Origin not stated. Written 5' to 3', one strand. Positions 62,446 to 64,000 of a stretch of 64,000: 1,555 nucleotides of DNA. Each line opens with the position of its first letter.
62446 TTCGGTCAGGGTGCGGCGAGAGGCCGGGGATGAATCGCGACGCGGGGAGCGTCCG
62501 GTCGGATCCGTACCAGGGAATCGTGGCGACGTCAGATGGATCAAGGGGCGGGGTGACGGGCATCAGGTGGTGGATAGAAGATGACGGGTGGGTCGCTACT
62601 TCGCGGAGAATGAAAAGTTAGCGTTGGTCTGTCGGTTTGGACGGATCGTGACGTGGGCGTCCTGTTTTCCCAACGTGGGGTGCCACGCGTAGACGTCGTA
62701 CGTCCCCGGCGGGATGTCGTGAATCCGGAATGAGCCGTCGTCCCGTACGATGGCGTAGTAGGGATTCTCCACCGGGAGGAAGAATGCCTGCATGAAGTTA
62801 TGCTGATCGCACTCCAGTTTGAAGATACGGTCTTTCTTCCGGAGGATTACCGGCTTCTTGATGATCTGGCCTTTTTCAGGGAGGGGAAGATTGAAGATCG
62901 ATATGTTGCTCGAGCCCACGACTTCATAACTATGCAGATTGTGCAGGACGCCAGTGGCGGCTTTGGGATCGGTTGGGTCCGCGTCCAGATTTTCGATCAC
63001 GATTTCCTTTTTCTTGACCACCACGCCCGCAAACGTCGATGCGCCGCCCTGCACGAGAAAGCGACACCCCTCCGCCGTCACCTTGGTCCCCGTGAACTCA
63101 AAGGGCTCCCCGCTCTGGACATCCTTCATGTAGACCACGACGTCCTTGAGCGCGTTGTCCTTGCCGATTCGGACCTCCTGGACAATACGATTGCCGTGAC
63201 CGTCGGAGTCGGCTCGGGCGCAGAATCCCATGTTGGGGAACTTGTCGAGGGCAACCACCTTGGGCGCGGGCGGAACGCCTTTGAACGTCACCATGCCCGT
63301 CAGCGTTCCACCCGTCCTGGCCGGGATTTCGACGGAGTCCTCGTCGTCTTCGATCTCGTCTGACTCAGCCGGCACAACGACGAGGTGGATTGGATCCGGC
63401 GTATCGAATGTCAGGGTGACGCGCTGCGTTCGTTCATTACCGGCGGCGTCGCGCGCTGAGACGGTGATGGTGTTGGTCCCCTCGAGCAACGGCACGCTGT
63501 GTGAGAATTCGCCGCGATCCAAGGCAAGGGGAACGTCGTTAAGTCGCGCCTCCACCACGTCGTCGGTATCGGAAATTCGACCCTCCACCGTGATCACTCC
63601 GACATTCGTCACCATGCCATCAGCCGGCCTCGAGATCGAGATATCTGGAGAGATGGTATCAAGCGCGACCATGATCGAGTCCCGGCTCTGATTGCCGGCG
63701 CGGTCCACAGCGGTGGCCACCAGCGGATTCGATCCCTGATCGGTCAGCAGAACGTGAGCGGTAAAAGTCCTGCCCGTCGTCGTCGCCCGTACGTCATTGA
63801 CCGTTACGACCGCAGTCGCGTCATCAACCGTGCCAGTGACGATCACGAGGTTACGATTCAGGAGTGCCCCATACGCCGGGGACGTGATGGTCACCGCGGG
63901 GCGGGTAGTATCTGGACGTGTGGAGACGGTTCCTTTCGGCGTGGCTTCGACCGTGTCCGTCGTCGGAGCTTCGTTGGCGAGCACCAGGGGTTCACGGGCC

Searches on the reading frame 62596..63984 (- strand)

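Call 67: search_protein_families(library=pfam, max_evalue=0.00001, proteins=[window:62596-63984:-])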
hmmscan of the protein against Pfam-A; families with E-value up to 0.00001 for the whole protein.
window:62596-63984:- (462 aa): 4 families
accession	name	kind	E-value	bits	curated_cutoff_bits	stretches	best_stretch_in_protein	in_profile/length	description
PF09136.16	Glucodextran_B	-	2.9e-28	98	27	2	113-194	1-82/83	Glucodextranase, domain B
PF19077.6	Big_13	-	1.3e-08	35.7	27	0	159-195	65-102/102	Bacterial Ig-like domain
PF14686.12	fn3_3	-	9e-07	29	24.4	1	409-454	27-74/75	Polysaccharide lyase family 4, domain II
PF17957.7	Big_7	-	4e-06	27.8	24.1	0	113-175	1-70/70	Bacterial Ig domain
